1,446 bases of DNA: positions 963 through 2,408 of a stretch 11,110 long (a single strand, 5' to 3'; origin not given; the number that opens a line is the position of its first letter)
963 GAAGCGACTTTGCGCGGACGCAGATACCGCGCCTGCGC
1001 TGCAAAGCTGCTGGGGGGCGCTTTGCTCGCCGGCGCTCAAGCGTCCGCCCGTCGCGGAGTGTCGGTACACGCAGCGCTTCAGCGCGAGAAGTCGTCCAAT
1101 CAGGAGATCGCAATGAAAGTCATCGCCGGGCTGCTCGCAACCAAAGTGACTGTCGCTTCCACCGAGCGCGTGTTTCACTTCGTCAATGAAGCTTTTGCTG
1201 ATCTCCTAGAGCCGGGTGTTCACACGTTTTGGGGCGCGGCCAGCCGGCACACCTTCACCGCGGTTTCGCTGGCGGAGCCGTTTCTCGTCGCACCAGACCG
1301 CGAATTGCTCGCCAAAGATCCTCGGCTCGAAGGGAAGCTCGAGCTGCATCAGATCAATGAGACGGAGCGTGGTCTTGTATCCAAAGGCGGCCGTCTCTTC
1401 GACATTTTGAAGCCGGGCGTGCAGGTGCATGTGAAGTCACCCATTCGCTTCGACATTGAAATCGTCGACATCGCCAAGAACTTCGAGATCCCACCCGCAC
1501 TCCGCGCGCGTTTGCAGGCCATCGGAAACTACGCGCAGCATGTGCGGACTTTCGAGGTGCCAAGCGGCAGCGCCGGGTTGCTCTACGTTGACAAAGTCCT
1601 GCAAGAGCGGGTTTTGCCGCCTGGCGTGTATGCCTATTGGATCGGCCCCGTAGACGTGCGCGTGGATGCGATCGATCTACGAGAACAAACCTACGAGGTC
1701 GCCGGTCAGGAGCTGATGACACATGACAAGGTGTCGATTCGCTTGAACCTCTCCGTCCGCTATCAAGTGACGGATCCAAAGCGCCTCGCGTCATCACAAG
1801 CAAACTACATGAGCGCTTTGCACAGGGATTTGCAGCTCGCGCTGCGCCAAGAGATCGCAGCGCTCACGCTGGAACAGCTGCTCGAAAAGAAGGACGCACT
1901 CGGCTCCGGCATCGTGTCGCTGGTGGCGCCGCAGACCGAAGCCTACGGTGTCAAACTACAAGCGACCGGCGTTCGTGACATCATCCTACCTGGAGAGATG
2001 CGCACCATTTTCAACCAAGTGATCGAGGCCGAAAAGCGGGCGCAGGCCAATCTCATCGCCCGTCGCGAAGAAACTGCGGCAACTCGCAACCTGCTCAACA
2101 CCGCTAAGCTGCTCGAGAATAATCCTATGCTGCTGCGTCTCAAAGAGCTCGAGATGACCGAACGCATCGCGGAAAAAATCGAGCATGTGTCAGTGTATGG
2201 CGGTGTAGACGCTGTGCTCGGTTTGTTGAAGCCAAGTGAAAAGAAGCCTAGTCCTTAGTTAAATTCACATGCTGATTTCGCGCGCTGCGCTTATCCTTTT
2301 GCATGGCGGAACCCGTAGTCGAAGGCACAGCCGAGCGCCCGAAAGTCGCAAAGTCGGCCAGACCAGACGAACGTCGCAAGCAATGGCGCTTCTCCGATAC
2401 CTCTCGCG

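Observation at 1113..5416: Two-gene module: SPFH-domain protein plus giant PilZ coiled-coil protein. Candidate split, c-di-GMP-gated flotillin-like scaffold.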

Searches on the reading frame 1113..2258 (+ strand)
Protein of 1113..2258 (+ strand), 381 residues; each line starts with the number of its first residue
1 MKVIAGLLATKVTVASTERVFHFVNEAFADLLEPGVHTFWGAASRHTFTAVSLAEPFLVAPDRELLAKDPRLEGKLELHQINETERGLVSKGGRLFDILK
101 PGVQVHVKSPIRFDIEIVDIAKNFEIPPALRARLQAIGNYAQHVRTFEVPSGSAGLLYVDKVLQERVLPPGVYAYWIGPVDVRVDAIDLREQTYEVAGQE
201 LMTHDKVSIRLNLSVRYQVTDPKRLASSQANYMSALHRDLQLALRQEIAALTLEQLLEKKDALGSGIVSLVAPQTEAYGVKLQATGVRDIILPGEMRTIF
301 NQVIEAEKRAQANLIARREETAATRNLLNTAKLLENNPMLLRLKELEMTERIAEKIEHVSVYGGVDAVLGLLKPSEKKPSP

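Call 3: search_protein_families(library=pfam, proteins=[window:1113-2258:+], max_evalue=0.1)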
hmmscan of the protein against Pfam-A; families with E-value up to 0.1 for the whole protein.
window:1113-2258:+ (381 aa): 2 families
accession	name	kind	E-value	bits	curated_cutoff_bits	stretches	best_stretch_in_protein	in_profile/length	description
PF01145.31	Band_7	-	1.1e-29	104.2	23.6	1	148-320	2-175/176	SPFH domain / Band 7 family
PF13421.11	Band_7_1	-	0.042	13.9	24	0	249-301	152-204/211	SPFH domain-Band 7 family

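Call 4: search_protein_families(library=ncbifam, proteins=[window:1113-2258:+], max_evalue=0.1)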
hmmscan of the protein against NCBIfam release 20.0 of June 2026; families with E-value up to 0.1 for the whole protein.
window:1113-2258:+ (381 aa): 3 families
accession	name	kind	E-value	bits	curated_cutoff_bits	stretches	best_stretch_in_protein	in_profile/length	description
TIGR01933.1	hflK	equivalog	2.8e-09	36.8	159.4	1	80-315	3-169/261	FtsH protease activity modulator HflK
NF008181.0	PRK10930.1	equivalog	8.5e-06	24.8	660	1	195-260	142-208/419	FtsH protease activity modulator HflK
TIGR01932.1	hflC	equivalog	0.007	15.2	134.4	1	182-262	60-145/318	protease modulator HflC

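Call 10: find_homologous_proteins(query=window:1113-2258:+)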
Query window:1113-2258:+ (381 aa): 5005 proteins with E <= 0.001 among 8000 candidates; the best 120 are listed.
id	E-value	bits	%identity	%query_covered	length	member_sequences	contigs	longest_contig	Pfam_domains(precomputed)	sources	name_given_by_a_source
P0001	4.2e-243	824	100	100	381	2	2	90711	PF01145.32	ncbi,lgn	-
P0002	1.8e-215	733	89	99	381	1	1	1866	PF01145.32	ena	-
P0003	2.4e-163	561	70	100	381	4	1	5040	PF01145.32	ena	-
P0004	4.3e-157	541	64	100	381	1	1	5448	PF01145.32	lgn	-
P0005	6.6e-111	389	51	97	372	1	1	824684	PF01145.32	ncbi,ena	-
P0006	1.3e-102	362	51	94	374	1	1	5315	PF01145.32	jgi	jgi:regulator of protease activity HflC (stomatin/prohibitin superfamily)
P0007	8.0e-100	353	49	96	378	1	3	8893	PF01145.32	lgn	-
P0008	2.5e-98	348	50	94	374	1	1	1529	PF01145.32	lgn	-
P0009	6.2e-98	346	50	95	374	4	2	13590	PF01145.32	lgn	-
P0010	7.6e-98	346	50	95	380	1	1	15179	PF01145.32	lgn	-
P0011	8.2e-98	346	50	94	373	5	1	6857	PF01145.32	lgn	-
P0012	1.1e-97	345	51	94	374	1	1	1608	PF01145.32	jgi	jgi:regulator of protease activity HflC (stomatin/prohibitin superfamily)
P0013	1.3e-97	345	49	96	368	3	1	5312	PF01145.32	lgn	-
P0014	1.4e-96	342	49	95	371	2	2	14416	PF01145.32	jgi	jgi:hypothetical protein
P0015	5.5e-96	340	50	94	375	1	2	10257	PF01145.32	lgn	-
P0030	1.9e-91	325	47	92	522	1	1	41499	PF01145.32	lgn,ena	-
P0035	1.0e-90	323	49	92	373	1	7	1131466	PF01145.32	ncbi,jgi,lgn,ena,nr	ncbi:MAG TPA: slipin family protein [Myxococcota bacterium]|nr:slipin family protein [Myxococcota ba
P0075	8.2e-80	287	44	96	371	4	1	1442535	PF01145.32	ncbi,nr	ncbi:MAG: slipin family protein [Myxococcales bacterium]|nr:slipin family protein [Myxococcales bact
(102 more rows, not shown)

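Call 11: find_encoding_contigs(protein=P0001, flank=10000, max_places=4)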
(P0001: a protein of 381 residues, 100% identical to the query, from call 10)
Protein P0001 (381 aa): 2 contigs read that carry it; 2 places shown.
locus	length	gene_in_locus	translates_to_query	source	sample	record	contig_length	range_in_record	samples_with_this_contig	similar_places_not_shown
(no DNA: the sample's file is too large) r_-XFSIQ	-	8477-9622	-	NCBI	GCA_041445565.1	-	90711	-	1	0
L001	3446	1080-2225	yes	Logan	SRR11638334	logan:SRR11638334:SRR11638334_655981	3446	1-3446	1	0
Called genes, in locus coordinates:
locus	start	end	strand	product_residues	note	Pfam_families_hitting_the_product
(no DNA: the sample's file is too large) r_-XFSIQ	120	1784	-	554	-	PF01590:GAF (weak), PF13185:GAF_2 (weak), PF00989:PAS (weak), PF08448:PAS_4, PF00512:HisKA, PF02518:HATPase_c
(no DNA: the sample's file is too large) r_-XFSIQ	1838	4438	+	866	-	PF01326:PPDK_N, PF00391:PEP-utilizers, PF02896:PEP-utilizers_C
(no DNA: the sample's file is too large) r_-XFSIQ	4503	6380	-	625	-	PF00656:Peptidase_C14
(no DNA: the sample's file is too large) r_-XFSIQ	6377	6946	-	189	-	-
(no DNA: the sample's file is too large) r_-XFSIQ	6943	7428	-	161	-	PF04542:Sigma70_r2, PF13384:HTH_23 (faint)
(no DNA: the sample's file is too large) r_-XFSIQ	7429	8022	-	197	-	-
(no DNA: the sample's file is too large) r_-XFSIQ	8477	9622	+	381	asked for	PF01145:Band_7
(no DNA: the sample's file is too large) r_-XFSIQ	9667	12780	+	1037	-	-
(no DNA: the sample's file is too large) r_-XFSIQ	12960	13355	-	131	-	PF13560:HTH_31, PF01381:HTH_3, PF12844:HTH_19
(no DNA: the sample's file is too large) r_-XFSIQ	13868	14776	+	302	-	-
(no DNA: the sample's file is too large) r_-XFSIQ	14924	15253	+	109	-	-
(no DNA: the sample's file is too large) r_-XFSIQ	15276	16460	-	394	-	-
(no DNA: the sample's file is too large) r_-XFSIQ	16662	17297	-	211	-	PF00072:Response_reg, PF00196:GerE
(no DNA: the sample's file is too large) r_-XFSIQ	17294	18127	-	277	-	PF07730:HisKA_3, PF02518:HATPase_c (weak)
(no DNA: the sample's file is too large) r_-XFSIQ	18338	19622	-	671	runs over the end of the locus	PF13534:Fer4_17 (faint), PF12797:Fer4_2 (faint), PF13183:Fer4_8 (weak), PF13187:Fer4_9, PF02754:CCG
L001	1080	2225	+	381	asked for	PF01145:Band_7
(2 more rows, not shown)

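Call 13: find_encoding_contigs(protein=P0003, flank=10000, max_places=3)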
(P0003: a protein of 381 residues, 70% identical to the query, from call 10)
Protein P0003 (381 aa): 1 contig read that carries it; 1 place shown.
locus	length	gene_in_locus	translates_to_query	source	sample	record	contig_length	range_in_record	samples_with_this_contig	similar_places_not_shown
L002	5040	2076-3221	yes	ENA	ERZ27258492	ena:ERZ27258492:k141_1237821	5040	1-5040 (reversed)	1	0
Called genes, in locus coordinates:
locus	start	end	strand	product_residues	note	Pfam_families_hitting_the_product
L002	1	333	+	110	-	?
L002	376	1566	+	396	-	PF00877:NLPC_P60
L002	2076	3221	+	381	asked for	PF01145:Band_7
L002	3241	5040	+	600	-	?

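Call 14: find_encoding_contigs(protein=P0004, flank=10000, max_places=3)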
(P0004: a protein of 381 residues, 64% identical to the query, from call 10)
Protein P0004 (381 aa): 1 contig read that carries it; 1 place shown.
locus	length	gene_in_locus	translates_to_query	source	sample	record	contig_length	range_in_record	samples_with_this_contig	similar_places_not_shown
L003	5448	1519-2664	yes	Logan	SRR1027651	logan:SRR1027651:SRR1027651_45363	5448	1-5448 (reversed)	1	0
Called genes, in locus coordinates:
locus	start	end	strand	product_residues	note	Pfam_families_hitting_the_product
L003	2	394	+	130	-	?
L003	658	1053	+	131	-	-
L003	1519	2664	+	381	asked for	PF01145:Band_7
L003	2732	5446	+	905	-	?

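Call 15: find_encoding_contigs(protein=P0005, flank=10000, max_places=3)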
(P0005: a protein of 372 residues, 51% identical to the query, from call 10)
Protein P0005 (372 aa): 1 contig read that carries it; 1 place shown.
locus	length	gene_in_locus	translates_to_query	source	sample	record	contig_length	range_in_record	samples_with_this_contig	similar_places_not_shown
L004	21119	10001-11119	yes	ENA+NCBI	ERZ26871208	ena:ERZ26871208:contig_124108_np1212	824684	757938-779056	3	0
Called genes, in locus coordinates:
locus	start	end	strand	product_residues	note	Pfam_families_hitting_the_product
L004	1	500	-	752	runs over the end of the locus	PF01979:Amidohydro_1 (weak)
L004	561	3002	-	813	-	-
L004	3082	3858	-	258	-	PF02311:AraC_binding, PF00165:HTH_AraC (faint), PF12833:HTH_18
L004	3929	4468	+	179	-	-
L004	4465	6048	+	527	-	PF00135:COesterase, PF07859:Abhydrolase_3, PF20434:BD-FAE (faint), PF00135:COesterase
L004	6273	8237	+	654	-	PF07715:Plug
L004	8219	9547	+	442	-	-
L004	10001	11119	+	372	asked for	PF01145:Band_7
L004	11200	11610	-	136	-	PF01850:PIN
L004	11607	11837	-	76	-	PF04014:MazE_antitoxin (weak)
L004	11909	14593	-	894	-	PF28598:PDH_E1_N, PF00456:Transketolase_N, PF17831:PDH_E1_M, PF22613:Transketolase_C_1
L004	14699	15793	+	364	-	PF00226:DnaJ, PF01556:DnaJ_C, PF00684:DnaJ_CXXCXGXG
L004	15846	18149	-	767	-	-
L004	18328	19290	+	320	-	PF01471:PG_binding_1, PF03734:YkuD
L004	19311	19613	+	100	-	-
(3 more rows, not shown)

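Call 18: find_related_loci(query=window:1113-2258:+, collection=genome_contigs, flank=6000)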
Query window:1113-2258:+ (381 aa) in genome_contigs; peptide patterns used: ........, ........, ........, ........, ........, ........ (x = any residue, [..] = any of these).
73 stretches matched a pattern; 8 encode a relative of the query (tblastn E <= 1e-3); 8 distinct loci.
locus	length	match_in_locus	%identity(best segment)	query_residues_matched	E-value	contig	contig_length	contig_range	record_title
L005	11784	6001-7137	69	1-380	8e-174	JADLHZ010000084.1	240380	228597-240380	MAG: Deltaproteobacteria bacterium isolate SJ496 c_000000930760, whole genome shotgun sequence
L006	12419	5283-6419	40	4-377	9e-82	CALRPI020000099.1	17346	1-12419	MAG: Phormidium lacuna HE10JO isolate JJ-KV9-13-1-mx-bin614 genome assembly, contig: JJ-KV9-13-C409, whole genome shotgu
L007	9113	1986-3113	41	1-369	2e-79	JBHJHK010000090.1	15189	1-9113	MAG: Candidatus Competibacterales bacterium isolate sb_S10C892_1 S10Ck141_497446, whole genome shotgun sequence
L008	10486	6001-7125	39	8-379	2e-77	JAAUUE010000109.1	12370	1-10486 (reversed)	MAG: Coleofasciculaceae cyanobacterium SM2_1_6 NODE_1470_length_12370_cov_3.457241, whole genome shotgun sequence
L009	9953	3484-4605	39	8-378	5e-77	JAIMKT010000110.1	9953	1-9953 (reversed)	MAG: Microcoleus sp. GA_180221_E-2-1-MAG-45_12 NODE_1058_length_10190_cov_6.521559, whole genome shotgun sequence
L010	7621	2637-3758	39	8-378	2e-76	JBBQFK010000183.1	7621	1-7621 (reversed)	MAG: Cyanophyceae cyanobacterium isolate Co_metawrap_1034 Cmw_1034_k141_2903315_length_7621_cov_10.9947, whole genome sh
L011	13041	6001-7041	37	7-352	6e-60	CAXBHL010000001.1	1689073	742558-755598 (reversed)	MAG TPA_asm: uncultured Phycisphaerales bacterium isolate ERR2762155_binner12_Refined_22 genome assembly, contig: ERZ342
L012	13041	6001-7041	38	7-352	4e-60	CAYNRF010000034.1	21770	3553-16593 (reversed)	MAG TPA_asm: uncultured Phycisphaeraceae bacterium isolate SRP319275_co3_158 genome assembly, contig: NODE_2721_length_2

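Call 23: find_encoding_contigs(protein=P0035, flank=6000, max_places=2)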
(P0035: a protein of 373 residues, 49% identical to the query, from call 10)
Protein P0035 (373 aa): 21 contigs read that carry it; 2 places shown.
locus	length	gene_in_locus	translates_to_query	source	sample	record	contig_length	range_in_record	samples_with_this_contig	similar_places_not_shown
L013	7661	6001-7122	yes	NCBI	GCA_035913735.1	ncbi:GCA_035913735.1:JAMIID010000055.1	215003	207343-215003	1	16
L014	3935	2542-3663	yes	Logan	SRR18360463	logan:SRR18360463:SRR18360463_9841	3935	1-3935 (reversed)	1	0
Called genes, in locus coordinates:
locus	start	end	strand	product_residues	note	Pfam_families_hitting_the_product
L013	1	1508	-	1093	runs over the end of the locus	PF01839:FG-GAP (faint), PF13517:FG-GAP_3, PF24595:DUF7619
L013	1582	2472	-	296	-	PF05076:SUFU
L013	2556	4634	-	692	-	PF07715:Plug, PF00593:TonB_dep_Rec_b-barrel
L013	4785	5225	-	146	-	PF14489:QueF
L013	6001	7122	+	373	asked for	PF01145:Band_7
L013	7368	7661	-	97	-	?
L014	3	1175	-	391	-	?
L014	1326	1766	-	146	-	PF14489:QueF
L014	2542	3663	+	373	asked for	PF01145:Band_7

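Call 24: find_encoding_contigs(protein=P0075, flank=6000, max_places=2)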
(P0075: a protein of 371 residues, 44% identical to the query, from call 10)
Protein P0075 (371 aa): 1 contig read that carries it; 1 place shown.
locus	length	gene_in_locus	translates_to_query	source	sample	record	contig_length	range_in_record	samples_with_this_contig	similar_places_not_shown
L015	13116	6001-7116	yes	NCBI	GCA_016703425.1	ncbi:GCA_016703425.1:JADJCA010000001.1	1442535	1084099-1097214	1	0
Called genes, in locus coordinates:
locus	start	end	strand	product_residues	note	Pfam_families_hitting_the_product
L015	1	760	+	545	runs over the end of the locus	PF00005:ABC_tran, PF03193:RsgA_GTPase (faint), PF13304:AAA_21 (faint), PF13401:AAA_22 (faint), PF13476:AAA_23 (faint), PF13479:AAA_24 (faint), PF12848:ABC_tran_Xtn, PF00005:ABC_tran, +1 more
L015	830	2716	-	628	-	PF00989:PAS (faint), PF08447:PAS_3, PF08448:PAS_4 (faint), PF13426:PAS_9 (faint), PF08447:PAS_3, PF02518:HATPase_c, PF00072:Response_reg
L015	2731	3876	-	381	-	PF04015:DUF362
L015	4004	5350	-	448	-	-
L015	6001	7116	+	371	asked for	PF01145:Band_7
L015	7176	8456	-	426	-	PF03952:Enolase_N, PF07476:MAAL_C (faint), PF00113:Enolase_C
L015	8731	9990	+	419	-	-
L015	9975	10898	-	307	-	PF13307:Helicase_C_2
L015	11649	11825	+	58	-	-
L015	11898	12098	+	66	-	-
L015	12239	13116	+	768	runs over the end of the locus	-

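Call 25: find_encoding_contigs(protein=P0030, flank=6000, max_places=2)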
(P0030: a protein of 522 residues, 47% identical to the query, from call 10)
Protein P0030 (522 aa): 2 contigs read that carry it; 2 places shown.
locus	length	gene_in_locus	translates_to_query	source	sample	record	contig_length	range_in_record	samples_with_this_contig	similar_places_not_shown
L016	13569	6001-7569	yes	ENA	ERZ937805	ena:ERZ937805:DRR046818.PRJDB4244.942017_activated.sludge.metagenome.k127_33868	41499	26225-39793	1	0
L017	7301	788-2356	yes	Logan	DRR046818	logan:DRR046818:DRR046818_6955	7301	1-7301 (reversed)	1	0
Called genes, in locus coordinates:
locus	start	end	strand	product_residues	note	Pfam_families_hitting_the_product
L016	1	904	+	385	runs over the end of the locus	PF00657:Lipase_GDSL, PF13472:Lipase_GDSL_2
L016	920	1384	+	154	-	PF14237:GYF_2 (weak)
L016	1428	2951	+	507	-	PF00437:T2SSE, PF13191:AAA_16 (faint)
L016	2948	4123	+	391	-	-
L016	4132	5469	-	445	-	PF00326:Peptidase_S9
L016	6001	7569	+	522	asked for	PF01145:Band_7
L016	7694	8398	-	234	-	PF01118:Semialdhyde_dh (weak), PF01370:Epimerase (weak), PF13460:NAD_binding_10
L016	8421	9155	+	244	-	-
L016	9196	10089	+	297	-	-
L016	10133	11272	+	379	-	PF05406:WGR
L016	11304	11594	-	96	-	-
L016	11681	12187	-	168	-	-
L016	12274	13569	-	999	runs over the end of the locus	?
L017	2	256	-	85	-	?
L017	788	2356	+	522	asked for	PF01145:Band_7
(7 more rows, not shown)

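Call 36: search_solved_structures(query=window:1113-2255:+, max_evalue=0.001)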
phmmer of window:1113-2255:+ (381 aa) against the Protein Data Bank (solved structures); distinct sequences matched with E-value up to 0.001: 14.
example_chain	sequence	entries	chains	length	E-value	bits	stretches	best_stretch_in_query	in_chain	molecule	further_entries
3bk6_A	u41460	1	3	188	2.9e-21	79.2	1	186-353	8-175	PH stomatin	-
9wmj_A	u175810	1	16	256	4.8e-17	65.4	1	159-357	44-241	Stomatin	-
9oh9_A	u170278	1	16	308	5.2e-17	65.3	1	159-368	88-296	Stomatin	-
9wkz_A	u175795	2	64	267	5.5e-17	65.2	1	159-357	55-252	Stomatin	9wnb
9z7u_F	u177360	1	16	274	6e-17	65.1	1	159-357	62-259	Stomatin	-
8gn9_A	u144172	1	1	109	1.3e-13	54.1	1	187-293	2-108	Stomatin homolog PH1511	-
8z5g_A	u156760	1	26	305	4.1e-10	42.6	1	185-315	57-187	Protein QmcA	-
9zd2_F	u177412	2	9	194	6.6e-09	38.6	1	159-293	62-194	Stomatin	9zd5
7wh3_A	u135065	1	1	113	8.3e-09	38.3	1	185-293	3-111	Stomatin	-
4fvg_A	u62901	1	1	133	3.8e-08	36.1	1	186-299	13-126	Stomatin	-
4fvj_A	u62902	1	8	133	3.9e-08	36.1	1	186-299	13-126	Stomatin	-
4fvf_A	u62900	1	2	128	4e-08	36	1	186-299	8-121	Stomatin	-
2rpb_A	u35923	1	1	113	5.8e-08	35.5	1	185-290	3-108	hypothetical membrane protein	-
7vhq_E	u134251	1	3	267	0.0005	22.6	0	197-312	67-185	Protein HflK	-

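Call 42: predict_structure(alignment_id=A2)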
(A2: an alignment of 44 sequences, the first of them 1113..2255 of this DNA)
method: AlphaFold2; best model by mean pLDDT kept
length: 381 residues; sequences in the alignment: 44
mean_pLDDT: 87.4   pTM: 0.68
mean pLDDT of the five models: 87.4, 85.9, 85.5, 84.7, 83.2
residues with pLDDT >= 90: 257; 70-90: 84; 50-70: 30; < 50: 10
segments of 3 or more residues with pLDDT < 50: 376-381
pLDDT, mean of each block of 10 residues (from residue 1): 60 94 93 93 87 90 91 93 96 94 93 95 95 93 97 97 96 96 97 94 93 96 89 94 95 93 95 95 94 79 80 81 73 72 76 67 60 50 42
secondary structure, 60 per line:
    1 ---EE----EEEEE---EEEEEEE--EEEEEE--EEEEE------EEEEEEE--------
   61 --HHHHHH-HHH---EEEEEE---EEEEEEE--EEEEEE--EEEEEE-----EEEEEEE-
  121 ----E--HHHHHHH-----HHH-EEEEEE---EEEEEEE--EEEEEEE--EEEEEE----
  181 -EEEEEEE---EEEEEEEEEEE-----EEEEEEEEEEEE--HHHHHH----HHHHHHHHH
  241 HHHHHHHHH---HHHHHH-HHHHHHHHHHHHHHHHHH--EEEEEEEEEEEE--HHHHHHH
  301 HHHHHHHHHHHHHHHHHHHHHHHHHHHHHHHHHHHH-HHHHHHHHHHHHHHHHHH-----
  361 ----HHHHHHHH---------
elements in order: E10-14 E18-24 E27-32 E35-39 E46-52 H63-68 E76-81 E85-91 E94-99 E102-107 E113-119 H128-134 E144-149 E153-159 E162-168 E171-176 E182-188 E192-202 E208-219 H222-227 H232-249 H253-258 H260-277 E280-291 H294-336 H338-355 H365-372

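Call 44: fold_search(model_id=the predicted structure, library=pdb)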
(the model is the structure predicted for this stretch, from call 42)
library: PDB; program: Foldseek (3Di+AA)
matches with E <= 10: 378; with E <= 0.001: 76
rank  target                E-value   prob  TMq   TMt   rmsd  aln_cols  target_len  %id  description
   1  9z7u_B                2.8e-15  1.00  0.41  0.56  11.5       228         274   23  Human Stomatin - C8 Symmetry (released 2026-02-25)
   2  9oh9_B                2.9e-15  1.00  0.41  0.59  11.2       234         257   21  Human Stomatin Complex in Native Membrane Vesicles (released 2025-08-13)
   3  9oh9_A                1.2e-14  1.00  0.41  0.59   9.7       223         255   22  Human Stomatin Complex in Native Membrane Vesicles (released 2025-08-13)
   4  9z7u_C                5.6e-14  1.00  0.42  0.57   9.7       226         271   22  Human Stomatin - C8 Symmetry (released 2026-02-25)
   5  9o9z_a                5.9e-12  1.00  0.36  0.51  13.3       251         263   15  The human PHB1/2 complex (closed) (released 2025-10-22)
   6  7vhq_G                1.4e-11  1.00  0.37  0.47  14.8       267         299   18  Structural insights into the membrane microdomain organization by SPFH family proteins (released 2022-01-19)
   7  7vhq_E                1.5e-11  1.00  0.41  0.56  10.4       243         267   18  Structural insights into the membrane microdomain organization by SPFH family proteins (released 2022-01-19)
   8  8rrh_A                3.3e-11  1.00  0.36  0.50   8.2       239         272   15  The human prohibitin complex (released 2024-12-18)
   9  8rrh_B                4.8e-11  1.00  0.37  0.47  10.3       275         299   16  The human prohibitin complex (released 2024-12-18)
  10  9zd2_E                8.7e-11  1.00  0.36  0.67   2.4       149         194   22  C1 local refinement of aquaporin 1 bound to endogenous human stomatin (released 2026-02-25)
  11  9o9z_A                1.0e-10  1.00  0.40  0.60   9.5       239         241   14  The human PHB1/2 complex (closed) (released 2025-10-22)
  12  3bk6_A                2.7e-10  1.00  0.32  0.67   6.2       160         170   31  Crystal structure of a core domain of stomatin from Pyrococcus horikoshii (released 2008-02-19)
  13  9r86_A0               3.0e-10  1.00  0.44  0.26  13.0       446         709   12  Major Vault Protein from Human Brain (released 2025-07-02)
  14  9cz2_XA               3.2e-10  1.00  0.41  0.55   7.9       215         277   19  Cryo-EM structure of a nautilus-like HflK/C assembly in complex with FtsH AAA protease (released 2024-11-13)
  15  9vvj_A                3.2e-10  1.00  0.39  0.48  11.3       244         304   20  Cryo-EM structure of the erlin1/2 complex purified using DDM and GDN (released 2026-03-25)
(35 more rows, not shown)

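Call 87: search_protein_families(library=padloc, proteins=[window:1113-2258:+], max_evalue=0.01)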
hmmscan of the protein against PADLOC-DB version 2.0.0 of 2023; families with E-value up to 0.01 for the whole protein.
window:1113-2258:+ (381 aa): 0 families
